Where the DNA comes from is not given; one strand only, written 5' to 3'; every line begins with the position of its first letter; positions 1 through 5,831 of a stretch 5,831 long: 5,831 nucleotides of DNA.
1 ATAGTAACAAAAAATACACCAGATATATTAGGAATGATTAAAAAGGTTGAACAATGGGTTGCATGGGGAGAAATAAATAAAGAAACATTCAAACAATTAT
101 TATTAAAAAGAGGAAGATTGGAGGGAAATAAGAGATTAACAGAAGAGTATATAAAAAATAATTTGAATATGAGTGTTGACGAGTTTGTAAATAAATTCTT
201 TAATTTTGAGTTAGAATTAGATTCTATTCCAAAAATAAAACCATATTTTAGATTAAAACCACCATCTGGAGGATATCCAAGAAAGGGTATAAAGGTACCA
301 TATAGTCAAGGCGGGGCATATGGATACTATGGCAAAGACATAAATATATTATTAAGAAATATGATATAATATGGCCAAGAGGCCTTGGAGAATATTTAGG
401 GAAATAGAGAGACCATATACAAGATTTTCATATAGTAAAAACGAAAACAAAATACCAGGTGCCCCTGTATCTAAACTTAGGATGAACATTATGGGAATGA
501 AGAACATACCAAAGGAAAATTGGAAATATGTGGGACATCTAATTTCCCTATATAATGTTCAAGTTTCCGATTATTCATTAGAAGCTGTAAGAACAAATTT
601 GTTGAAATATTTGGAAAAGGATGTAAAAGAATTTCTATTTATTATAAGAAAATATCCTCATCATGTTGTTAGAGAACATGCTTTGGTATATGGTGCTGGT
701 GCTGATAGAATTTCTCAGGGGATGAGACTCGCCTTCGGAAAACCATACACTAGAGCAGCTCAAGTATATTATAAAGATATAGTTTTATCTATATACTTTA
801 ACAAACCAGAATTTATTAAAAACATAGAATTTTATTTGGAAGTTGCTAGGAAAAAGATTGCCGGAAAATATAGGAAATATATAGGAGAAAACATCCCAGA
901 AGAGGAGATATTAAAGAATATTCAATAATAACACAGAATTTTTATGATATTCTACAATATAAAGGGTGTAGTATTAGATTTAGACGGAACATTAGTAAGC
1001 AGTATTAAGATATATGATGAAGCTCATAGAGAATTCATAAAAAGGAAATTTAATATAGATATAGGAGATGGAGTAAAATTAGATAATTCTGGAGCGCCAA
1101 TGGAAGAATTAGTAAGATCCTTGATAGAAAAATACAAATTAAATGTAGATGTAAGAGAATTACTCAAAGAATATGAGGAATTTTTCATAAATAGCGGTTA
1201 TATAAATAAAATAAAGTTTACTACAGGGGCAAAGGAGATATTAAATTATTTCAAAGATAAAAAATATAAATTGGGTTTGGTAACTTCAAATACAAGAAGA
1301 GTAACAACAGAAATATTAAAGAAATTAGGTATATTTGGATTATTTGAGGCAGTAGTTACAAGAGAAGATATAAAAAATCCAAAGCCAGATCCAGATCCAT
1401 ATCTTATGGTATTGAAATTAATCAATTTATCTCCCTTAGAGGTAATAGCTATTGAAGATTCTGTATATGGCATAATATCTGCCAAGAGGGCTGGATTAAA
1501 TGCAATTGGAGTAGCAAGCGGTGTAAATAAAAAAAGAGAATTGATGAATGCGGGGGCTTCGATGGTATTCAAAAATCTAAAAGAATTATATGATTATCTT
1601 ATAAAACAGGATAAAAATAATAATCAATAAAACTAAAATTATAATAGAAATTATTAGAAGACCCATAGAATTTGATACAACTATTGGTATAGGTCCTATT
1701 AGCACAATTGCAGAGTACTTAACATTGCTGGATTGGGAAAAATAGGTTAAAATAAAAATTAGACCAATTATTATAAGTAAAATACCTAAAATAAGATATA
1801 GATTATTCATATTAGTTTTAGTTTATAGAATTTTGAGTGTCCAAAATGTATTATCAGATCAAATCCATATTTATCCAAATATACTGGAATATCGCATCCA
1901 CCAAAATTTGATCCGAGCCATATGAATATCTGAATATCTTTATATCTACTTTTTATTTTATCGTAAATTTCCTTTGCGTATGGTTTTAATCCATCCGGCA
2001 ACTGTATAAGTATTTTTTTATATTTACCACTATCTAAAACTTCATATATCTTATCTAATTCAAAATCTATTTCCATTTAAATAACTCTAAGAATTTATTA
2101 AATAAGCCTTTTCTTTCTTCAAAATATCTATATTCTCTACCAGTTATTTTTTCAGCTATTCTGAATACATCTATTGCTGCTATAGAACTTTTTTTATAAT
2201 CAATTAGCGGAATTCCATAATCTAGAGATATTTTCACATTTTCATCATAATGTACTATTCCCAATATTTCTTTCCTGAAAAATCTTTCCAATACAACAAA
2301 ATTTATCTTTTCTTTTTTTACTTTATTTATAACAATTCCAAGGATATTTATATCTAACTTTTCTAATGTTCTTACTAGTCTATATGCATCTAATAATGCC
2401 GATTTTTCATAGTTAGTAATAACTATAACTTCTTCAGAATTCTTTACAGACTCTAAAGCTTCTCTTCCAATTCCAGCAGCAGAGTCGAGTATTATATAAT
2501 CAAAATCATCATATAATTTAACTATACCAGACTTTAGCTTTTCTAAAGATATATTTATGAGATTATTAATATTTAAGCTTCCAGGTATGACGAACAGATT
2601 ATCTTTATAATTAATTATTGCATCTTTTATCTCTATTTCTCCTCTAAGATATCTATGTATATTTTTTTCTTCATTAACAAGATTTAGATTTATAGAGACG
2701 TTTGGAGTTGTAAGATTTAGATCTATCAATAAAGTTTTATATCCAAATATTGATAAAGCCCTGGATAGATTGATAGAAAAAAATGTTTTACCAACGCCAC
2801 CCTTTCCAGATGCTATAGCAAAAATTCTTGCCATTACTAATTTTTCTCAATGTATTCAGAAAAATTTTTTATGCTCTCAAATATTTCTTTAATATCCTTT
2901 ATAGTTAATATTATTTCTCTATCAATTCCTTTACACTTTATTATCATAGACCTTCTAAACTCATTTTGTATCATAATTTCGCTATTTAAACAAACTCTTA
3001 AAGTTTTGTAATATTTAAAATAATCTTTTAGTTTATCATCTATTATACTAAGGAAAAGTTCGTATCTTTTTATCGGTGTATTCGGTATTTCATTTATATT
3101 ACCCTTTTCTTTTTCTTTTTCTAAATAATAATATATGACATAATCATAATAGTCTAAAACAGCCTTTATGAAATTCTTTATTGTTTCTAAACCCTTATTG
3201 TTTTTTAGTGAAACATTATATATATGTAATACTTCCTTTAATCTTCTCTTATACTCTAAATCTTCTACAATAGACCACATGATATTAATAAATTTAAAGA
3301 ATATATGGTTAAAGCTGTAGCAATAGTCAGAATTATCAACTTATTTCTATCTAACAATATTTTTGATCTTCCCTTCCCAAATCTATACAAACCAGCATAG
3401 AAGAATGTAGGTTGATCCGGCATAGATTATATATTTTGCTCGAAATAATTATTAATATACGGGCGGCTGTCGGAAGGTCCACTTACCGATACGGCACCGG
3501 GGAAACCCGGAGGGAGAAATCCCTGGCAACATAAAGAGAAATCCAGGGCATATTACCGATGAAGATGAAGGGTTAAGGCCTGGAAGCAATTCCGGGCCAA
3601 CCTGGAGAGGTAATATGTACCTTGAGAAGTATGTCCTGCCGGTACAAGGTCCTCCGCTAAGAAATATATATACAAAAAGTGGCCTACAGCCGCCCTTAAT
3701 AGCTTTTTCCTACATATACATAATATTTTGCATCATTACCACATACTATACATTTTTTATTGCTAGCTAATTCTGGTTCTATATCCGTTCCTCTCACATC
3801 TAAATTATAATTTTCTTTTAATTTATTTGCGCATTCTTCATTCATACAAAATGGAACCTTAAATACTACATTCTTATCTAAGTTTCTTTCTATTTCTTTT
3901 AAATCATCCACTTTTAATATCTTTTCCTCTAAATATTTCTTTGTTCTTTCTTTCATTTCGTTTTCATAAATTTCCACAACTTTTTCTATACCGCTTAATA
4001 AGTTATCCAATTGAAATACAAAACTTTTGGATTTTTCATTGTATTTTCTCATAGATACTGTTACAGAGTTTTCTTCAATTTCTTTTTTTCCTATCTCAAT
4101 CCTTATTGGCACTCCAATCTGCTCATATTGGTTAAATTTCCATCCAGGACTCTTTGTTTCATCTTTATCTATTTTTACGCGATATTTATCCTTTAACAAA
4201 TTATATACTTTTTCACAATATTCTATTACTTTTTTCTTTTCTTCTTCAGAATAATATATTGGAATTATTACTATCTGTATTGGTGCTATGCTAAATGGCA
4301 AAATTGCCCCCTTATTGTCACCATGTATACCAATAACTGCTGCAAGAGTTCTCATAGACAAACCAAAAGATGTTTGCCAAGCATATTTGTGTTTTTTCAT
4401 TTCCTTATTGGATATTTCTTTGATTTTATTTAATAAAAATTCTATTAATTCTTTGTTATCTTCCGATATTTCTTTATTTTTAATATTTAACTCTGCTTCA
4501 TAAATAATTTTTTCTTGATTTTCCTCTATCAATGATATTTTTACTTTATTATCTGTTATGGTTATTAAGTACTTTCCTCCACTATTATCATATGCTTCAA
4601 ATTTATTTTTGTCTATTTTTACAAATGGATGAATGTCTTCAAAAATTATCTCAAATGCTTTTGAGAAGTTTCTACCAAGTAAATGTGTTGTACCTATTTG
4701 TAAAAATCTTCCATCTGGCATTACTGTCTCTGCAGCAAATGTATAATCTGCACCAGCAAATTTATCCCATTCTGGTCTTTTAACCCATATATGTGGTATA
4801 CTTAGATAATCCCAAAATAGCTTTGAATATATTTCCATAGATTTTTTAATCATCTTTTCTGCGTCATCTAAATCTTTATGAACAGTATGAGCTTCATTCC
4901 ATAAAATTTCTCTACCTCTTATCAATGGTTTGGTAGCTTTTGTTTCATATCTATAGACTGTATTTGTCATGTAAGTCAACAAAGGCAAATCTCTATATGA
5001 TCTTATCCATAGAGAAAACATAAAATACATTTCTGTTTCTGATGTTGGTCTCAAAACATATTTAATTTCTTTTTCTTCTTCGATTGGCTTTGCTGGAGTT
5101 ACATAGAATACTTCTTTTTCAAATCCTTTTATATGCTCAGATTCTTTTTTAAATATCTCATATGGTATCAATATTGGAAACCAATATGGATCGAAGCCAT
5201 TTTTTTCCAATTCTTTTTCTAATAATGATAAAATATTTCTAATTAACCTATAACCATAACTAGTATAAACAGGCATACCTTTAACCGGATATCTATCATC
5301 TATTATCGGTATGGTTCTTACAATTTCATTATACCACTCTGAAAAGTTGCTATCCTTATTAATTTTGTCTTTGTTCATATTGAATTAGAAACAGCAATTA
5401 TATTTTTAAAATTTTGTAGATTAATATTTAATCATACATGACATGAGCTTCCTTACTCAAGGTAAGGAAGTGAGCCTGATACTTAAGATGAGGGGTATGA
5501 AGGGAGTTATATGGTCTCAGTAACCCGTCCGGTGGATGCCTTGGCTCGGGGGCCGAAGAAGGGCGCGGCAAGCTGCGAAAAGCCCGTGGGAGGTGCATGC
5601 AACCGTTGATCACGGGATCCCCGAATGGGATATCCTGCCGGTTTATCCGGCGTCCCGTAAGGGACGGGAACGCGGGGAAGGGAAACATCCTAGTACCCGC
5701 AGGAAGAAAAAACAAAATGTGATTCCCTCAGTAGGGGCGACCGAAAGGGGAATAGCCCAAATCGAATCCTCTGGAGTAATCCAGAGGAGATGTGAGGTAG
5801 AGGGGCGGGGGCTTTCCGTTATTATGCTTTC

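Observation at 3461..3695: Miniaturised RNase P RNA candidate with P4 and CR-I/IV/V but no P3 hairpin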

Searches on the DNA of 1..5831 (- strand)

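Call 2: search_rna_families(source=window, threshold=gathering, show_alignments=5)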
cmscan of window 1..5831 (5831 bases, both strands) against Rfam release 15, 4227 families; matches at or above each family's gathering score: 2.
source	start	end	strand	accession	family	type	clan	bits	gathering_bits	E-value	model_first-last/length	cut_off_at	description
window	5508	5831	+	RF02540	LSU_rRNA_archaea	Gene; rRNA;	CL00112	255.8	50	4.7e-78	1-324/2987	3'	Archaeal large subunit ribosomal RNA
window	3461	3695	+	RF00373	RNaseP_arch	Gene; ribozyme;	CL00002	85.6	84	2.9e-23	1-288/288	no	Archaeal RNase P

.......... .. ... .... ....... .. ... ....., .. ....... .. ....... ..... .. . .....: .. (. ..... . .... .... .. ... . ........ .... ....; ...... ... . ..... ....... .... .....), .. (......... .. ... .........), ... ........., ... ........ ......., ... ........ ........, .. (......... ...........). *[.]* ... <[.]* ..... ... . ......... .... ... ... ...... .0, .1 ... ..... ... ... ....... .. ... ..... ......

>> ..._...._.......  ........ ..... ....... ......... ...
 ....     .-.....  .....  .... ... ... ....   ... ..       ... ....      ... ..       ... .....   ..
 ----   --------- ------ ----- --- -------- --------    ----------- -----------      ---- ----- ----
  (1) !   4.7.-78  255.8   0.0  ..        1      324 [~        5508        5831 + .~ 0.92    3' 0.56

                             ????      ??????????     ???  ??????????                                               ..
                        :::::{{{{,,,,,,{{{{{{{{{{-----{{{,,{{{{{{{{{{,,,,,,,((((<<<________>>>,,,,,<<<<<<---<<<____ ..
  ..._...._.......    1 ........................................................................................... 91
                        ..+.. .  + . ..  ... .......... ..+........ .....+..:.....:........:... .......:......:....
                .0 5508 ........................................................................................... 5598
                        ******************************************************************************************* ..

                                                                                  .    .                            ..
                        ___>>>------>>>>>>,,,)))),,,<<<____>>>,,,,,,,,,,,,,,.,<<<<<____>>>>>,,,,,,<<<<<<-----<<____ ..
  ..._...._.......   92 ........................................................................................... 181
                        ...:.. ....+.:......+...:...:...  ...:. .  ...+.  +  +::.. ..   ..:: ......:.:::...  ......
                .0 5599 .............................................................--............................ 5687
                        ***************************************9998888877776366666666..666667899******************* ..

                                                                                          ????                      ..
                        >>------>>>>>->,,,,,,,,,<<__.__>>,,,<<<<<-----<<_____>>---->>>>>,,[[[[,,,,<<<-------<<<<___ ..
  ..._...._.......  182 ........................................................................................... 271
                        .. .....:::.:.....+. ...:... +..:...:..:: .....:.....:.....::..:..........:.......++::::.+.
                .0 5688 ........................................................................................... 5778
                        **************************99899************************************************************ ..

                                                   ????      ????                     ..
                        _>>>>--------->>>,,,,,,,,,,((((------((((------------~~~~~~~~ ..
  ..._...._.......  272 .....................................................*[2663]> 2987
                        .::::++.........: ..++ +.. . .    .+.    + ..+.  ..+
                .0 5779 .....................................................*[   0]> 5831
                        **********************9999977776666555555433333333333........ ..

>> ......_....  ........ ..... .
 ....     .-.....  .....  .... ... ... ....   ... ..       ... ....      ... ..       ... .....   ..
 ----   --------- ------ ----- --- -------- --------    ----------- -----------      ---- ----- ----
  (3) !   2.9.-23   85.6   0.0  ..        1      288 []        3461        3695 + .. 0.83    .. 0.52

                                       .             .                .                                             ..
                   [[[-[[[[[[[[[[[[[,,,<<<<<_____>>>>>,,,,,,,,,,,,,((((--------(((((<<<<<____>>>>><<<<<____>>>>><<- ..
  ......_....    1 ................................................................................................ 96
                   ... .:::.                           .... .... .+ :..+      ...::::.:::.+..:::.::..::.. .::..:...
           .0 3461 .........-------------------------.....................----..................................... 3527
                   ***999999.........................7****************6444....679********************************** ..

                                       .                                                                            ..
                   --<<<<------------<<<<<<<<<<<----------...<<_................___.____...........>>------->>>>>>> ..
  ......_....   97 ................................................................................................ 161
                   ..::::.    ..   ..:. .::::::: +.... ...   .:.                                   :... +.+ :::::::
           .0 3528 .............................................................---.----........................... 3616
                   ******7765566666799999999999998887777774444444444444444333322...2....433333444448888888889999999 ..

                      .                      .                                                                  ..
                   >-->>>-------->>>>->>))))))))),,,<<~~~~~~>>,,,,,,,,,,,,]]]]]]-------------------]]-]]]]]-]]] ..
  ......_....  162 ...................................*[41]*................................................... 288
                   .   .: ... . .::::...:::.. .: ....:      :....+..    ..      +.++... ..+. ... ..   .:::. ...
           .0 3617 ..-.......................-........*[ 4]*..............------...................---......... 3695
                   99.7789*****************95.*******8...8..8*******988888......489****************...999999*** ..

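Call 5: search_rna_families(source=window, start=3400, end=3760, threshold=evalue, max_evalue=10, show_alignments=0)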
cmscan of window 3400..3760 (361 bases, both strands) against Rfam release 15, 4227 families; matches with E-value up to 10: 2.
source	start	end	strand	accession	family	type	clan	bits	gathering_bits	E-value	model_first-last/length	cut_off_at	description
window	3461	3695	+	RF00373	RNaseP_arch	Gene; ribozyme;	CL00002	85.6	84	1.8e-24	1-288/288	no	Archaeal RNase P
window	3569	3622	+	RF02699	Avashort_thermometer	Cis-reg; thermoregulator;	-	22.8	88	0.035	1-59/59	no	Avashort 5' UTR thermometer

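Call 15: search_rna_families(sources=[L004, L005, L006, L007, L008, L009, L010, L011, L012, L013], threshold=evalue, max_evalue=0.001)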
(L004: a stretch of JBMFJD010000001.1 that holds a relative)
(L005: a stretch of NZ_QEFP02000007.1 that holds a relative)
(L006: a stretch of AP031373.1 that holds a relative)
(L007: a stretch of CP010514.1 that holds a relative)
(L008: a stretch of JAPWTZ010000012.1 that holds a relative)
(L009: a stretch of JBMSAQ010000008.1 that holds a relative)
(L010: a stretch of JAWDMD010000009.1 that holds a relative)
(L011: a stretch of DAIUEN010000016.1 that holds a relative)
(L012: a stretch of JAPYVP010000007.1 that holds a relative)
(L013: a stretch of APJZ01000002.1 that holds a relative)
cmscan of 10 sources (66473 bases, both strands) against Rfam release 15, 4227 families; matches with E-value up to 0.001: 19.
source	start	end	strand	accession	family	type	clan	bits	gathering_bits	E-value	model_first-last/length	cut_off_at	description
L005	1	2379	-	RF02540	LSU_rRNA_archaea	Gene; rRNA;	CL00112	1989.6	50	0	1-2417/2987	3'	Archaeal large subunit ribosomal RNA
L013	1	2379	-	RF02540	LSU_rRNA_archaea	Gene; rRNA;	CL00112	1986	50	0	1-2417/2987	3'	Archaeal large subunit ribosomal RNA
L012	1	2378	-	RF02540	LSU_rRNA_archaea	Gene; rRNA;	CL00112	1977.9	50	0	1-2412/2987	3'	Archaeal large subunit ribosomal RNA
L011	1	2348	-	RF02540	LSU_rRNA_archaea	Gene; rRNA;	CL00112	1963.3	50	0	1-2400/2987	3'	Archaeal large subunit ribosomal RNA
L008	1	2379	-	RF02540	LSU_rRNA_archaea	Gene; rRNA;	CL00112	1961.5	50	0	1-2414/2987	3'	Archaeal large subunit ribosomal RNA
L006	1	2375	-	RF02540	LSU_rRNA_archaea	Gene; rRNA;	CL00112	1952.1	50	0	1-2417/2987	3'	Archaeal large subunit ribosomal RNA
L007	1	2379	-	RF02540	LSU_rRNA_archaea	Gene; rRNA;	CL00112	1948.6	50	0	1-2417/2987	3'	Archaeal large subunit ribosomal RNA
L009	1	2378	-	RF02540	LSU_rRNA_archaea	Gene; rRNA;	CL00112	1938.7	50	0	1-2412/2987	3'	Archaeal large subunit ribosomal RNA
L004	1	2377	-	RF02540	LSU_rRNA_archaea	Gene; rRNA;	CL00112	1936.7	50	0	1-2416/2987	3'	Archaeal large subunit ribosomal RNA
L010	1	2068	-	RF02540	LSU_rRNA_archaea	Gene; rRNA;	CL00112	1658.8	50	0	1-2101/2987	3'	Archaeal large subunit ribosomal RNA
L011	4155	4388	-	RF00373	RNaseP_arch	Gene; ribozyme;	CL00002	91.3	84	5.5e-24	1-288/288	no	Archaeal RNase P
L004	4182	4416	-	RF00373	RNaseP_arch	Gene; ribozyme;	CL00002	86.6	84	1.6e-22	1-288/288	no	Archaeal RNase P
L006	4179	4413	-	RF00373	RNaseP_arch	Gene; ribozyme;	CL00002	85.5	84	3.4e-22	1-288/288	no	Archaeal RNase P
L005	4184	4421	-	RF00373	RNaseP_arch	Gene; ribozyme;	CL00002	74.3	84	1.1e-18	1-288/288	no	Archaeal RNase P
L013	4181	4418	-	RF00373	RNaseP_arch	Gene; ribozyme;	CL00002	71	84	1.2e-17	1-288/288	no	Archaeal RNase P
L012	4186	4422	-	RF00373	RNaseP_arch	Gene; ribozyme;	CL00002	70.9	84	1.3e-17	1-288/288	no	Archaeal RNase P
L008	4182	4416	-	RF00373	RNaseP_arch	Gene; ribozyme;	CL00002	68.8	84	6e-17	1-288/288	no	Archaeal RNase P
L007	4184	4422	-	RF00373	RNaseP_arch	Gene; ribozyme;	CL00002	68.2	84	8.9e-17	1-288/288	no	Archaeal RNase P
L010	3869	4106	-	RF00373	RNaseP_arch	Gene; ribozyme;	CL00002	65.2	84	7.9e-16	1-288/288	no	Archaeal RNase P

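Call 30: search_rna_families(sources=[L009, L015, L016, L017, L018, L019, L020], threshold=evalue, max_evalue=0.1, show_alignments=0)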
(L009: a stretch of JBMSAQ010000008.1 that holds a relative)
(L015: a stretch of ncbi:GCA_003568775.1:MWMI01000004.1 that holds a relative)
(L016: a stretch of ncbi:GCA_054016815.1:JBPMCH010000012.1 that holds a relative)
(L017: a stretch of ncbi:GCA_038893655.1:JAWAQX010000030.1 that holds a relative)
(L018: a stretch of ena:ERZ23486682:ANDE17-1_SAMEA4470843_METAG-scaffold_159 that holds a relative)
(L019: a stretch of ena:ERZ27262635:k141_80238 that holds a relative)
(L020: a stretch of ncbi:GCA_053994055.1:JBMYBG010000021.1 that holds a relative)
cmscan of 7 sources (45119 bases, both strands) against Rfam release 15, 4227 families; matches with E-value up to 0.1: 4.
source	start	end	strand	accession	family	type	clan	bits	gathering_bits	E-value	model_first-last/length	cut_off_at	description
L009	1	2378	-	RF02540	LSU_rRNA_archaea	Gene; rRNA;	CL00112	1938.7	50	0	1-2412/2987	3'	Archaeal large subunit ribosomal RNA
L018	1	2081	-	RF02540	LSU_rRNA_archaea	Gene; rRNA;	CL00112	1716.3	50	0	1-2061/2987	3'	Archaeal large subunit ribosomal RNA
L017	1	789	-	RF02540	LSU_rRNA_archaea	Gene; rRNA;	CL00112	625.6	50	3.3e-195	1-788/2987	3'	Archaeal large subunit ribosomal RNA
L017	2586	2820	-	RF00373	RNaseP_arch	Gene; ribozyme;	CL00002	81.9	84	3.1e-21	1-288/288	no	Archaeal RNase P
